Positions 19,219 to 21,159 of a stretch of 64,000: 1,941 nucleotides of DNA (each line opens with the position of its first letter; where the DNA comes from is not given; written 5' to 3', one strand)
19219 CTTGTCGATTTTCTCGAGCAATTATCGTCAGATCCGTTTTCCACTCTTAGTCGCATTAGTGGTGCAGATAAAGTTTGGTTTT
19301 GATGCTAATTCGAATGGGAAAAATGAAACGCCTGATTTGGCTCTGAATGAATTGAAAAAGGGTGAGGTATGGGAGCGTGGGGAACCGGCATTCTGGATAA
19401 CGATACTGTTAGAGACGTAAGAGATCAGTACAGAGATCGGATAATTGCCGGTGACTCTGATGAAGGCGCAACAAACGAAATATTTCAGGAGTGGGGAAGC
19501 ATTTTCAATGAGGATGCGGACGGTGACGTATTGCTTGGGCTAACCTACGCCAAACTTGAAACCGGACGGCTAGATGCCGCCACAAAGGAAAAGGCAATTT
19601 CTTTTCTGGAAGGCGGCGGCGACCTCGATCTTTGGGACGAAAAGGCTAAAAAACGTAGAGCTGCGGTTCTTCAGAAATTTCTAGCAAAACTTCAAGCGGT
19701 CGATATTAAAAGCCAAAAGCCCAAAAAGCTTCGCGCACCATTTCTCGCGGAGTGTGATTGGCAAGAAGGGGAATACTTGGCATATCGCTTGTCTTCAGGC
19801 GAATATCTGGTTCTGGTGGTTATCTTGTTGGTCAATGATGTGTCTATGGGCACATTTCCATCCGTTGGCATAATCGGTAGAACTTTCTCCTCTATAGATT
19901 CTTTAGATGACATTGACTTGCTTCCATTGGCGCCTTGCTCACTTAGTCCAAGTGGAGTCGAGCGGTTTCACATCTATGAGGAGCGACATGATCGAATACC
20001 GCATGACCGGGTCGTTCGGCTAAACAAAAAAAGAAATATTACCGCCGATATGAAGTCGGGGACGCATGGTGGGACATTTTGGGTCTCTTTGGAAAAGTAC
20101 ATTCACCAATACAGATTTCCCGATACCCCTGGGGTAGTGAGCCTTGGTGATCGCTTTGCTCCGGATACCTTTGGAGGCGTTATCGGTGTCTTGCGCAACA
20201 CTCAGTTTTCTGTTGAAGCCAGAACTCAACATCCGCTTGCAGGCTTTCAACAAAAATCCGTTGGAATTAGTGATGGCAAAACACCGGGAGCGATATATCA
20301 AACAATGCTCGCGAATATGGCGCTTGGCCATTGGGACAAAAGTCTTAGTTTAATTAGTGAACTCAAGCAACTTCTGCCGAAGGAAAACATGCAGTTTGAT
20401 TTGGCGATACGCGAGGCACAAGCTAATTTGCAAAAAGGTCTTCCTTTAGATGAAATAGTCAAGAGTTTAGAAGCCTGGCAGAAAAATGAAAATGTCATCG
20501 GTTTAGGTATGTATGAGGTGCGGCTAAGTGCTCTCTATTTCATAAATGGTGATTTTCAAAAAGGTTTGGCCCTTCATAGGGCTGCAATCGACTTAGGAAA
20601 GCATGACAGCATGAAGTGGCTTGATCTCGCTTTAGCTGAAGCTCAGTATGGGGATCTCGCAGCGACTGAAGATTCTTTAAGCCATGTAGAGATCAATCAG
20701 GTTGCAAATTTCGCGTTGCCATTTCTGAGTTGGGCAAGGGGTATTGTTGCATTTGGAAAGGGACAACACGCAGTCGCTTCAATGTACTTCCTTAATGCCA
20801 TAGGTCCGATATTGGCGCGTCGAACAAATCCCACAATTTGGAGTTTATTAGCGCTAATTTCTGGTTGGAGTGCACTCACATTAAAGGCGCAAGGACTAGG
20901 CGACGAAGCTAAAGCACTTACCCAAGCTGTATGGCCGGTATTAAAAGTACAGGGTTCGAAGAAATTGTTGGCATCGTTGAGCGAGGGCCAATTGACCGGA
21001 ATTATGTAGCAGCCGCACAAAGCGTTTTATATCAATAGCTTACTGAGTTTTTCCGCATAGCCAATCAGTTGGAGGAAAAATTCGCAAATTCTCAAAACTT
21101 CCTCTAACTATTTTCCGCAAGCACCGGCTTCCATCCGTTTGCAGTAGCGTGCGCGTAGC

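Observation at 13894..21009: Nine-gene array of immunity-protein-like ORFs with no cognate toxin (orphan immunity island)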

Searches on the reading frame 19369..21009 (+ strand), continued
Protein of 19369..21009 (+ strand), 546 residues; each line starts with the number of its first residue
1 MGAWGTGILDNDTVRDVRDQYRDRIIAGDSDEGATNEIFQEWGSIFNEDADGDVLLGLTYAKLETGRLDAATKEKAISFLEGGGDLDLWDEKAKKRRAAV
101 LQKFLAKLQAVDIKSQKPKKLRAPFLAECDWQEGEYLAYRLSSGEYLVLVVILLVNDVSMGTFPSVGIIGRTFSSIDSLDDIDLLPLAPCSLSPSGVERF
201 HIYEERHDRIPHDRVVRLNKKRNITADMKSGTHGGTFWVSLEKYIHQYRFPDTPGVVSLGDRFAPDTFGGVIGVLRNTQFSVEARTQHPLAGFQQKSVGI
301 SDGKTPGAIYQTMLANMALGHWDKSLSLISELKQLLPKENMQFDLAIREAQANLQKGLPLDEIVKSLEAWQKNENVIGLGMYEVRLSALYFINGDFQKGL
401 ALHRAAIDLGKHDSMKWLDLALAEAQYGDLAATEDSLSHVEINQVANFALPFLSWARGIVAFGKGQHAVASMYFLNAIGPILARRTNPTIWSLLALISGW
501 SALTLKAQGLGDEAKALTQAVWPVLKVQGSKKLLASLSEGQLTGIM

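Call 38: get_annotated_region(hit=H6, flank=8000)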
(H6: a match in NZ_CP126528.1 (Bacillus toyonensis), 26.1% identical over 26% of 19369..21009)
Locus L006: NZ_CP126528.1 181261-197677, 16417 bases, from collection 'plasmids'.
description: Bacillus toyonensis strain Puebla_S2 plasmid unnamed1, complete sequence
organism: Bacillus toyonensis (NCBI taxid 155322)
taxonomy: Bacteria; Bacillota; Bacilli; Bacillales; Bacillaceae; Bacillus; Bacillus toyonensis
host: -; source: bacterial isolate,semidesertic area with dry sandy soils, around 15 cm from the trunk of a lemon tree (5 cm ...; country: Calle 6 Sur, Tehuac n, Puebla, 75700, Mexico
typing (MOB-suite, as given by PLSDB): conjugative; replicon rep_cluster_1869; relaxase MOBP; mating-pair formation MPF_T
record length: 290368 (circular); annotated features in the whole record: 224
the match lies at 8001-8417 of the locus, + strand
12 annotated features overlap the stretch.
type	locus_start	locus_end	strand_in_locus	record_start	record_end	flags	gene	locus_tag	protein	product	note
CDS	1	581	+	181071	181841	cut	-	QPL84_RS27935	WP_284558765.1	hypothetical protein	-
CDS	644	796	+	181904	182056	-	-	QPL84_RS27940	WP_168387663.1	hypothetical protein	-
CDS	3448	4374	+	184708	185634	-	-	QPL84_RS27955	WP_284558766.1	hypothetical protein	-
CDS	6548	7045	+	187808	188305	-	-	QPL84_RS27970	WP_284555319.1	barstar family protein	-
CDS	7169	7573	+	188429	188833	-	-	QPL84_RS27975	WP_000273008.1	hypothetical protein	-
CDS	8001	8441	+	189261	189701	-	-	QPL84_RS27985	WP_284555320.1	hypothetical protein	-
CDS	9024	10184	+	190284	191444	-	-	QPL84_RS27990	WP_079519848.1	HBL/NHE enterotoxin family protein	-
CDS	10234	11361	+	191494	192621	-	-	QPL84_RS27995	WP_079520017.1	HBL/NHE enterotoxin family protein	-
CDS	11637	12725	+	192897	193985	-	-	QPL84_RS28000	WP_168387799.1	HBL/NHE enterotoxin family protein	-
CDS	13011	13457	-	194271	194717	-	-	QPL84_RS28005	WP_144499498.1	GNAT family N-acetyltransferase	-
CDS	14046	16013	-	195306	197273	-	-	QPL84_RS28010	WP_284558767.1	ABC transporter permease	-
CDS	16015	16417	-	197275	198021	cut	-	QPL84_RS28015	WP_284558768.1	ABC transporter ATP-binding protein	-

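Call 39: get_annotated_region(hit=H9, flank=8000)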
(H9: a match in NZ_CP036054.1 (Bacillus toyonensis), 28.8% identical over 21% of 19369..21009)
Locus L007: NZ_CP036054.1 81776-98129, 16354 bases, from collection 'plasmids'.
description: Bacillus toyonensis strain JAS03/3 plasmid p271
organism: Bacillus toyonensis (NCBI taxid 155322)
taxonomy: Bacteria; Bacillota; Bacilli; Bacillales; Bacillaceae; Bacillus; Bacillus toyonensis
host: -; source: cell culture,soil; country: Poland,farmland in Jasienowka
typing (MOB-suite, as given by PLSDB): conjugative; replicon rep_cluster_1869; relaxase MOBP; mating-pair formation MPF_T
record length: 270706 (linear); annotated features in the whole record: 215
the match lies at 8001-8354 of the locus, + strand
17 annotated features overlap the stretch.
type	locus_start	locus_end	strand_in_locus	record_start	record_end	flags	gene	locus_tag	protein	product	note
CDS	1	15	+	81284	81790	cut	-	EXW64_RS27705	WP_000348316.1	putative toxin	-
CDS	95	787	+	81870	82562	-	-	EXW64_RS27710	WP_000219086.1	hypothetical protein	-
CDS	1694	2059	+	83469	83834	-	-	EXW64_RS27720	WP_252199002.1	YxiJ-like family protein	-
CDS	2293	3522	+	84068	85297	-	-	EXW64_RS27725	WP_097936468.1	RHS repeat-associated core domain-containing protein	-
CDS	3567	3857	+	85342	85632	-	-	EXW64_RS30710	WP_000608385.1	hypothetical protein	-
CDS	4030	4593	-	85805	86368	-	-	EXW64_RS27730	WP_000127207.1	recombinase family protein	GO:0006310 - DNA recombination [Evidence IEA]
CDS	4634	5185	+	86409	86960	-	-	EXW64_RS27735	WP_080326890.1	polymorphic toxin type 35 domain-containing protein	-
CDS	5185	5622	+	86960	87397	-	-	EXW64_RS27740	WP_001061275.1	hypothetical protein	-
CDS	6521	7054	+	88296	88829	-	-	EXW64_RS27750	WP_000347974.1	hypothetical protein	-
CDS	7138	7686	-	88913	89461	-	-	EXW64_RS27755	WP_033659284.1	recombinase family protein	GO:0006310 - DNA recombination [Evidence IEA]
CDS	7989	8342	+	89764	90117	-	-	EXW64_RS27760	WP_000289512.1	hypothetical protein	-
CDS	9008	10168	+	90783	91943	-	-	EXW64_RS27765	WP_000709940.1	HBL/NHE enterotoxin family protein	-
CDS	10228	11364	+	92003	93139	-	-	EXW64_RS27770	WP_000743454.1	HBL/NHE enterotoxin family protein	-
CDS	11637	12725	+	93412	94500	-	-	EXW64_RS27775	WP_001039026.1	HBL/NHE enterotoxin family protein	-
CDS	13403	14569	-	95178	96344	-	-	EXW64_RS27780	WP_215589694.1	MFS transporter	GO:0055085 - transmembrane transport [Evidence IEA]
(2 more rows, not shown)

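Call 69: list_cluster_members(proteins=[L001:413-775:+, L001:775-1242:+, L001:1466-2182:+, L001:2236-2928:+, L001:3021-3455:+, L001:3961-4644:+, L001:4720-5202:+, L001:5225-5821:+, L001:7623-8147:-, L001:8153-8431:-])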
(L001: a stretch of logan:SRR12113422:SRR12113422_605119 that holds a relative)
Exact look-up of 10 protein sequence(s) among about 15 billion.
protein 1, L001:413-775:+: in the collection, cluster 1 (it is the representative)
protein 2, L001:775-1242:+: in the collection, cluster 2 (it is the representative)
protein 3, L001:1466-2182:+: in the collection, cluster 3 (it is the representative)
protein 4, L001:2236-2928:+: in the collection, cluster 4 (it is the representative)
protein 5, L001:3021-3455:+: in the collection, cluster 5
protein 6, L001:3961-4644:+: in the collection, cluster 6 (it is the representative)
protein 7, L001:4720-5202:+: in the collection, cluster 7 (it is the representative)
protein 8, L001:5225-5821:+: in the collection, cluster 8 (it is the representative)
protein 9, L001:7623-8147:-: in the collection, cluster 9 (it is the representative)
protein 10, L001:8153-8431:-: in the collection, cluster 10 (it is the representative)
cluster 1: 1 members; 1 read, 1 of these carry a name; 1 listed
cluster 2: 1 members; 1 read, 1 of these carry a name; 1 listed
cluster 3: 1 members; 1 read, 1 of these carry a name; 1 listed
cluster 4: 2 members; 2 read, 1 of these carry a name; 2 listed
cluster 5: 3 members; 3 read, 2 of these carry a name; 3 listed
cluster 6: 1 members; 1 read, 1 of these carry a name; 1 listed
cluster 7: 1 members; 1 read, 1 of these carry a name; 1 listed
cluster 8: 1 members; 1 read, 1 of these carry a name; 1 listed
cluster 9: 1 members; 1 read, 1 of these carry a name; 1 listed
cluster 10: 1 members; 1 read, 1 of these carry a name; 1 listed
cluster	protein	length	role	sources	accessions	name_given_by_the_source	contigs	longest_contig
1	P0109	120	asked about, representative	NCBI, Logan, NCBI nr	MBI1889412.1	MAG: hypothetical protein HYS18_02065 [Burkholderiales bacterium] | hypothetical protein [Burkholderiales bacterium]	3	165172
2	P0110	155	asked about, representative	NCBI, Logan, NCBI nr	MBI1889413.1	MAG: hypothetical protein HYS18_02070 [Burkholderiales bacterium] | hypothetical protein [Burkholderiales bacterium]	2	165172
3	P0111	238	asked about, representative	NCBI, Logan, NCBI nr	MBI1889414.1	MAG: suppressor of fused domain protein [Burkholderiales bacterium] | suppressor of fused domain protein [Burkholderiales bacterium]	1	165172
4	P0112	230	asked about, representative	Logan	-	-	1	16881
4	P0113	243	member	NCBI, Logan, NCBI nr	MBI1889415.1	MAG: hypothetical protein HYS18_02080 [Burkholderiales bacterium] | hypothetical protein [Burkholderiales bacterium]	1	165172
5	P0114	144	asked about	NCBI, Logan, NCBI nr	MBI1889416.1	MAG: tetratricopeptide repeat protein [Burkholderiales bacterium] | tetratricopeptide repeat protein [Burkholderiales bacterium]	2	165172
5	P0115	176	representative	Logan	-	-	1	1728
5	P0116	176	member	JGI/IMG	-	tetratricopeptide (TPR) repeat protein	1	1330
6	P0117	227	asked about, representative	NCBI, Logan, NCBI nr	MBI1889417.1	MAG: hypothetical protein HYS18_02090 [Burkholderiales bacterium] | hypothetical protein [Burkholderiales bacterium]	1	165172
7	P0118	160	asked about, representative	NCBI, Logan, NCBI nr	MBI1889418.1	MAG: hypothetical protein HYS18_02095 [Burkholderiales bacterium] | hypothetical protein [Burkholderiales bacterium]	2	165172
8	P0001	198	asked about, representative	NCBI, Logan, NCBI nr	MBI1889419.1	MAG: SMI1/KNR4 family protein [Burkholderiales bacterium] | SMI1/KNR4 family protein [Burkholderiales bacterium]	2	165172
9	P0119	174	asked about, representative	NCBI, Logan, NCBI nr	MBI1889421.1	MAG: hypothetical protein HYS18_02110 [Burkholderiales bacterium] | hypothetical protein [Burkholderiales bacterium]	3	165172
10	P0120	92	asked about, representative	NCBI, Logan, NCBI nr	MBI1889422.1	MAG: hypothetical protein HYS18_02115 [Burkholderiales bacterium] | hypothetical protein [Burkholderiales bacterium]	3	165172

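Call 101: find_encoding_contigs(protein=P0115, flank=5000, max_places=4)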
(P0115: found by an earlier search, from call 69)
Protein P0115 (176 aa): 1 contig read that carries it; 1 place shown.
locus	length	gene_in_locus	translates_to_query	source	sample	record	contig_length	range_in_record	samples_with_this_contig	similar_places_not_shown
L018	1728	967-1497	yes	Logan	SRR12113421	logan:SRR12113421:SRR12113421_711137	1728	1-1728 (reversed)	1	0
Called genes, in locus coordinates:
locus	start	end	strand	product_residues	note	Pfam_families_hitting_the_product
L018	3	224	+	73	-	?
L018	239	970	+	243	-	-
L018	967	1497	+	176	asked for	PF00515:TPR_1 (faint)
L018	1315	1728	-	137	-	?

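Call 102: find_encoding_contigs(protein=P0116, flank=5000, max_places=4)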
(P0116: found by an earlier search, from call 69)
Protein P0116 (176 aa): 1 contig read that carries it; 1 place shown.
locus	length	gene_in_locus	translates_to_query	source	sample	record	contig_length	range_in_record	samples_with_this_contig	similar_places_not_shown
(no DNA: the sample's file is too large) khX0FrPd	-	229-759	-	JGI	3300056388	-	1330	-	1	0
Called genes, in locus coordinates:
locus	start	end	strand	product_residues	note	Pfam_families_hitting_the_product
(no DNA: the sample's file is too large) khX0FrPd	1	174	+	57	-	?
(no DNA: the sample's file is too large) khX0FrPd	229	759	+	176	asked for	-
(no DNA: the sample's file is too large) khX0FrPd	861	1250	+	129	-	PF07007:LprI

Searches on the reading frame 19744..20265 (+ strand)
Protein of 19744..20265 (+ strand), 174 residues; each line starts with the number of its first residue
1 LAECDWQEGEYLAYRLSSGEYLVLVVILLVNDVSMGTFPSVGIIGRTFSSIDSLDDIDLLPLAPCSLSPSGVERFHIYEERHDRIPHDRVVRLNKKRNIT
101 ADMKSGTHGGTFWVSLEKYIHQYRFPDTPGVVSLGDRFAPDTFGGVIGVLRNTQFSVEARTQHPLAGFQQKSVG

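Call 20: search_protein_families(library=pfam, proteins=[window:19744-20265:+], max_evalue=10)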
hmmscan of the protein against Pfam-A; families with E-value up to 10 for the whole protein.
seq(174 aa): 1 family
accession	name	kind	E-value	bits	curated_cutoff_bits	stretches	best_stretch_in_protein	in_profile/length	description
PF23239.1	DUF7069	-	0.23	12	27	1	83-120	6-43/70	Domain of unknown function (DUF7069)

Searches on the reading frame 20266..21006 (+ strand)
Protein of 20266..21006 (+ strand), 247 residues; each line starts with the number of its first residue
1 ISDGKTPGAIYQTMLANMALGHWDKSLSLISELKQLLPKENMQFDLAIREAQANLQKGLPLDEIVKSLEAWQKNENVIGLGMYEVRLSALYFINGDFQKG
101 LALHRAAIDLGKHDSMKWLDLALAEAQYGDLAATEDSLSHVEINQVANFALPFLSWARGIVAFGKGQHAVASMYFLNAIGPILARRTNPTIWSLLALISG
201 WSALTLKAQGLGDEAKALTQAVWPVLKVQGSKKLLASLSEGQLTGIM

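Call 20: search_protein_families(library=pfam, proteins=[window:20266-21006:+], max_evalue=10)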
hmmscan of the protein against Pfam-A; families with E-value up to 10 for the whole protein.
seq(247 aa): 4 families
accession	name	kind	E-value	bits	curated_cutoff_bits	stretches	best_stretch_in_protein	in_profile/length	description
PF23229.2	DUF7067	-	0.026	14.8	27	1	39-68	24-53/56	Alpha-glucan water dikinase, DUF7067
PF13371.12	TPR_9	-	0.09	13.2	35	1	88-138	2-52/73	Tetratricopeptide repeat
PF13424.12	TPR_12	-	0.21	12.2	30.1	1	85-112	7-34/77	Tetratricopeptide repeat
PF13428.12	TPR_14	-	0.27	12.5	23.5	1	87-122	7-42/44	Tetratricopeptide repeat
